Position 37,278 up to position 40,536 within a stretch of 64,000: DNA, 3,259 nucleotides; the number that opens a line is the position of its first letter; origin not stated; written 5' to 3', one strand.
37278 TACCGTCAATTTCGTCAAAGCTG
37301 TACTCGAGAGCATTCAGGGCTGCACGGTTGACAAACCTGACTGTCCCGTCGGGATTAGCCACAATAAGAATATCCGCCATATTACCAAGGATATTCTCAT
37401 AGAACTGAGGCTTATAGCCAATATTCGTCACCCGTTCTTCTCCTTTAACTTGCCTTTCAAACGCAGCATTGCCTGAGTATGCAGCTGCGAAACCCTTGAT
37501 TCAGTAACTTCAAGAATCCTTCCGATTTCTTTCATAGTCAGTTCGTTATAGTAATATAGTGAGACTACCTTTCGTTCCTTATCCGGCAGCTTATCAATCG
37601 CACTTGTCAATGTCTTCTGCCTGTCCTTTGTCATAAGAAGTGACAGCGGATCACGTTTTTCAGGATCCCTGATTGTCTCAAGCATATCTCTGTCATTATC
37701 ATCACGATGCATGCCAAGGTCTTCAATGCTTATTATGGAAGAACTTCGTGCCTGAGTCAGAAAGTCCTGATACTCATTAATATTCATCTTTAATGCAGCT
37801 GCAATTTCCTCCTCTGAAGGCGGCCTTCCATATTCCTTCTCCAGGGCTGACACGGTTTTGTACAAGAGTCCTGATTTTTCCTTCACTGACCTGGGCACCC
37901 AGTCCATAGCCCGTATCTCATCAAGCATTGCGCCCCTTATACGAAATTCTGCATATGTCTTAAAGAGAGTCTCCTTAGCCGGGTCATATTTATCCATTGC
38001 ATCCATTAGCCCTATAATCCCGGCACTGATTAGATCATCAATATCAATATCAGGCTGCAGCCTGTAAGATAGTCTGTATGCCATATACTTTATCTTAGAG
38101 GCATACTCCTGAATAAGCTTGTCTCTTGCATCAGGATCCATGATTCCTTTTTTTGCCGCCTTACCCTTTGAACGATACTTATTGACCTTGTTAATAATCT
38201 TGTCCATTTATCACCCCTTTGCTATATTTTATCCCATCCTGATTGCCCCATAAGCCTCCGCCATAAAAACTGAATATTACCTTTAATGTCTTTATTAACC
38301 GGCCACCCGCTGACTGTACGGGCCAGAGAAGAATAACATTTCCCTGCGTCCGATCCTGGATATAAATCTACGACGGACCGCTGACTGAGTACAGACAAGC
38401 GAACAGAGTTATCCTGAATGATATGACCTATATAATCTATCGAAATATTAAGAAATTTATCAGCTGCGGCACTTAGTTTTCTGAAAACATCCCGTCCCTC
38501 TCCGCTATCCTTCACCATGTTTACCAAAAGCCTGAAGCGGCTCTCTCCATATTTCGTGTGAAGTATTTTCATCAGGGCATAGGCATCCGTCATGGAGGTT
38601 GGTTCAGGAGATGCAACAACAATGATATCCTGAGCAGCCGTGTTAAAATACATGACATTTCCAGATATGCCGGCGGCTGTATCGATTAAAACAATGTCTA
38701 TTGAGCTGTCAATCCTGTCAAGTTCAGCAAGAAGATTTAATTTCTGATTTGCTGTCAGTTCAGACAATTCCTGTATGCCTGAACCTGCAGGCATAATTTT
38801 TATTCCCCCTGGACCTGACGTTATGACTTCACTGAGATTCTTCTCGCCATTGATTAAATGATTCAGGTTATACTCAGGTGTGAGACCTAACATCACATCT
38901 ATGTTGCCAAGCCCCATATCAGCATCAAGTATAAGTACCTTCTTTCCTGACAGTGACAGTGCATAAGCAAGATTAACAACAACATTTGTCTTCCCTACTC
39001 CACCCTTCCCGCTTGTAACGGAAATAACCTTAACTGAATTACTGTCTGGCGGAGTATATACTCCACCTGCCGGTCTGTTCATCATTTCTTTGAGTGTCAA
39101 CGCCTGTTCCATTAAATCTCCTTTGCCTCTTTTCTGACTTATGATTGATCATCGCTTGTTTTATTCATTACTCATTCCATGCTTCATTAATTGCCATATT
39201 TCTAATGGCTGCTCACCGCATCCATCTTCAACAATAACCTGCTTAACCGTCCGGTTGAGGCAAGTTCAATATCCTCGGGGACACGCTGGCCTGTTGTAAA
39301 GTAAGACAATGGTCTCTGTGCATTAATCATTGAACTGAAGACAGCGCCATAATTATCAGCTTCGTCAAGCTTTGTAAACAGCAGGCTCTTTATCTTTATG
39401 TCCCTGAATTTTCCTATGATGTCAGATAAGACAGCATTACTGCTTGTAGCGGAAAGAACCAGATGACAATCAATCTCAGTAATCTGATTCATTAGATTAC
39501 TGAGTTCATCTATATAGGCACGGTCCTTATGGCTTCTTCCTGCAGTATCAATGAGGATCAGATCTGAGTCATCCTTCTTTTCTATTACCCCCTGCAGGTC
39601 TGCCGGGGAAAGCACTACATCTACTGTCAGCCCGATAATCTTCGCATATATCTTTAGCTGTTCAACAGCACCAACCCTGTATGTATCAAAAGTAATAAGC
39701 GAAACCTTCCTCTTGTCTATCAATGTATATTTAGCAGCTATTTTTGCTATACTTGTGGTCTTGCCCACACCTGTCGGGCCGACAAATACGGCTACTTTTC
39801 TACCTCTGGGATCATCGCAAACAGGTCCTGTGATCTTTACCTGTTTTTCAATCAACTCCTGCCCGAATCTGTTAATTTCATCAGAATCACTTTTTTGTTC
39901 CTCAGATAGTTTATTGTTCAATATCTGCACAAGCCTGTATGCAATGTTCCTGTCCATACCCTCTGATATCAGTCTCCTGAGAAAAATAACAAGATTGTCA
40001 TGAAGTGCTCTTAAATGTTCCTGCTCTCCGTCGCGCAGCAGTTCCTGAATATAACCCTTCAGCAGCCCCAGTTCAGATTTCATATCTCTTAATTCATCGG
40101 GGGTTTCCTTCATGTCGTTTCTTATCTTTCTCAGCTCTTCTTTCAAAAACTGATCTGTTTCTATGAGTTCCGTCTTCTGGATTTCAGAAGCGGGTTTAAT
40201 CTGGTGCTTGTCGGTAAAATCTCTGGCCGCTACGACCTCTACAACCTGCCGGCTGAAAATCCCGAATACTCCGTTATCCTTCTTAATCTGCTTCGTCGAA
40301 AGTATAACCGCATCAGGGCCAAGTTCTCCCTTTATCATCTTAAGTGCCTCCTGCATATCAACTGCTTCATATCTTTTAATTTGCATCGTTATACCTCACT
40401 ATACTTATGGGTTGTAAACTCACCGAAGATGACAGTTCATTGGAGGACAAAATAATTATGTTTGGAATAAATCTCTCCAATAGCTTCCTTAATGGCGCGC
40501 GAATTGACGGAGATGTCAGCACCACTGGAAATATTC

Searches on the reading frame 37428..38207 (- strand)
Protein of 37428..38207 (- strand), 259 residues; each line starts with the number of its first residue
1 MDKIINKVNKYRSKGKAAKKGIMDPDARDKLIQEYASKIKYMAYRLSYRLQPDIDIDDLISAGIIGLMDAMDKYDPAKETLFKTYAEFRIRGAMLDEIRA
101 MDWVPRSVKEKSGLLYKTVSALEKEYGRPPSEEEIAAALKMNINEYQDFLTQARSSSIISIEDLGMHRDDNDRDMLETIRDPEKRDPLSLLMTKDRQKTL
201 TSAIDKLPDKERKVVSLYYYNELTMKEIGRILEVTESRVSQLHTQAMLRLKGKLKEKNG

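Call 18: search_protein_families(library=ncbifam, proteins=[window:37428-38207:-], max_evalue=0.00001)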
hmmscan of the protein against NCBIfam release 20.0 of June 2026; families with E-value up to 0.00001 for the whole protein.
window:37428-38207:- (259 aa): 74 families (the best 25 are shown)
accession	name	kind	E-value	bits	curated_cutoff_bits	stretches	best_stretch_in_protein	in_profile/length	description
NF004935.0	PRK06288.1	equivalog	4.6e-81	272.4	343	1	23-256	30-264/270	RNA polymerase sigma factor WhiG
TIGR02479.1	FliA_WhiG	subfamily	2.3e-79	266.3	189.6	1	31-255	1-224/224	FliA/WhiG family RNA polymerase sigma factor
NF005413.0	PRK06986.1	subfamily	5.9e-74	248.9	201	1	27-257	14-239/241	RNA polymerase sigma factor FliA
NF005809.0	PRK07670.1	equivalog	1.8e-63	214.4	326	1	23-257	20-253/255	FliA/WhiG family RNA polymerase sigma factor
NF004572.0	PRK05911.1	equivalog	5.7e-51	173.4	378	1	26-254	23-253/257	RNA polymerase sigma factor sigma-28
NF009091.0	PRK12427.1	equivalog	7.2e-35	120.7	339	1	23-251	12-228/233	FliA/WhiG family RNA polymerase sigma factor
TIGR02980.1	SigBFG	subfamily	3e-33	115.4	234.35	1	26-254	3-226/227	SigB/SigF/SigG family RNA polymerase sigma factor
TIGR02937.1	sigma70-ECF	superfamily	1.5e-32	112.6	42.9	1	26-254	1-165/165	sigma-70 family RNA polymerase sigma factor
TIGR02394.1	rpoS_proteo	equivalog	1.8e-26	93.3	378.7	1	24-257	44-277/285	RNA polymerase sigma factor RpoS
TIGR02997.1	Sig70-cyanoRpoD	subfamily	2.5e-25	89.3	384.5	1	51-251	96-298/298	RNA polymerase sigma factor, RpoD/SigA family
NF005644.0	PRK07408.1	subfamily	2.8e-25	89.4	261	1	25-255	26-254/258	RNA polymerase sigma factor SigF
TIGR02885.1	spore_sigF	equivalog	2.8e-24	86.2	321.45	1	24-254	9-231/231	RNA polymerase sporulation sigma factor SigF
TIGR02393.1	RpoD_Cterm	equivalog_domain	1.9e-23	83.3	354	1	53-257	24-231/238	RNA polymerase sigma factor RpoD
NF004207.0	PRK05657.1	equivalog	7e-23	81.5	394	1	26-257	89-320/329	RNA polymerase sigma factor RpoS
NF005514.0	PRK07122.1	subfamily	8.4e-23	80.8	372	1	28-254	42-263/264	RNA polymerase sigma factor SigF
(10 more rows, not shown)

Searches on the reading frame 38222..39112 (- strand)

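Call 18: search_protein_families(library=ncbifam, proteins=[window:38222-39112:-], max_evalue=0.00001)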
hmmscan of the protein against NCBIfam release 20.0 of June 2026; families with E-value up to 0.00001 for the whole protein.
window:38222-39112:- (296 aa): 23 families
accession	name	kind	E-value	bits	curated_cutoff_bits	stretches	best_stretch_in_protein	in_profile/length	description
TIGR01969.1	minD_arch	subfamily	4.1e-38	131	201.75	1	29-276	2-239/251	cell division ATPase MinD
TIGR01968.1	minD_bact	equivalog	3.7e-31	108.4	212.9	1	28-271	2-240/261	septum site-determining protein MinD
NF008079.0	PRK10818.1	equivalog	1.5e-19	70.4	508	1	28-264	3-243/270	septum site-determining protein MinD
TIGR03371.1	cellulose_yhjQ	equivalog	6.6e-18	65.1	157.85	1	27-268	1-242/246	cellulose biosynthesis protein BcsQ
NF041546.1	ParA_partition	equivalog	4.1e-15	55.9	180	1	29-65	1-37/203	ParA family partition ATPase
TIGR03018.1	pepcterm_TyrKin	hypoth_equivalog_domain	4.2e-15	55.6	230.65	1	27-181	35-193/207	XrtA-associated tyrosine autokinase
TIGR01007.1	eps_fam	subfamily_domain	3.6e-14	52.8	108.05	1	25-147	15-137/204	polysaccharide biosynthesis tyrosine autokinase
TIGR01287.1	nifH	equivalog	9.7e-13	48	394.35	1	34-268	6-245/275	nitrogenase iron protein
TIGR01005.1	eps_transp_fam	subfamily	2.3e-12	45.9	411.7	1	25-147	545-665/754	exopolysaccharide transport protein family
NF033200.1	F430_CfbC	exception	8.8e-12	44.9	402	1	34-268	6-239/260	Ni-sirohydrochlorin a,c-diamide reductive cyclase ATP-dependent reductase subunit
NF041136.1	MrpORP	equivalog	1.3e-11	44.4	450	1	28-81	6-59/365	iron-sulfur cluster carrier protein MrpORP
NF008669.0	PRK11670.1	equivalog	1.6e-11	43.7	348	1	26-78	105-158/369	iron-sulfur cluster carrier protein ApbC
TIGR03029.1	EpsG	equivalog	2.9e-11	43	313.8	1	26-184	102-260/274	chain length determinant protein tyrosine kinase EpsG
NF047398.1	AAA_KGGVGR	domain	3e-11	44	90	1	27-177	2-182/190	KGGVGR-motif variant AAA ATPase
NF007350.0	PRK09841.1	equivalog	4.5e-10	38.3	1248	1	28-147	532-650/726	tyrosine-protein kinase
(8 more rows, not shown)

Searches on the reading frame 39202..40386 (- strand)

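Call 18: search_protein_families(library=ncbifam, proteins=[window:39202-40386:-], max_evalue=0.00001)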
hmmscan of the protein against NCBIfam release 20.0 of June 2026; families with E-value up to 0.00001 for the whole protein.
window:39202-40386:- (394 aa): 11 families
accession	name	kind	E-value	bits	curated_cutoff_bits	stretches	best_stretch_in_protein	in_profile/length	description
TIGR03499.1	FlhF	equivalog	6.1e-70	236.4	174.15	1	1-283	1-286/286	flagellar biosynthesis GTPase FlhF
NF009366.0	PRK12723.1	equivalog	3.2e-54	184.5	585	1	8-377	9-359/388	flagellar biosynthesis regulator FlhF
NF011312.0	PRK14723.1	equivalog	6.5e-48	163.8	951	1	1-381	1-374/768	flagellar biosynthesis regulator FlhF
NF011310.0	PRK14721.1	equivalog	2.9e-47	161.9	725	1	1-386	1-382/423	flagellar biosynthesis regulator FlhF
NF009367.0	PRK12724.1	equivalog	3.8e-44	151.3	718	1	126-376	150-405/433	flagellar biosynthesis regulator FlhF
NF011311.0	PRK14722.1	equivalog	4.2e-34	118.2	777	1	197-378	138-329/374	flagellar biosynthesis regulator FlhF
NF005230.0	PRK06731.1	equivalog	1.4e-29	103.2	553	1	200-387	90-279/281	flagellar biosynthesis regulator FlhF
TIGR00064.1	ftsY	equivalog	7.4e-28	97.6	260.7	1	138-372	13-265/279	signal recognition particle-docking protein FtsY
NF009368.0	PRK12726.1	equivalog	6.1e-26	91.5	832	1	93-374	113-386/407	flagellar biosynthesis regulator FlhF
TIGR00959.1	ffh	equivalog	2.8e-23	82.4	473.2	1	196-392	99-300/428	signal recognition particle protein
TIGR01425.1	SRP54_euk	equivalog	6.5e-21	74.7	576.25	1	195-387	99-295/428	signal recognition particle protein SRP54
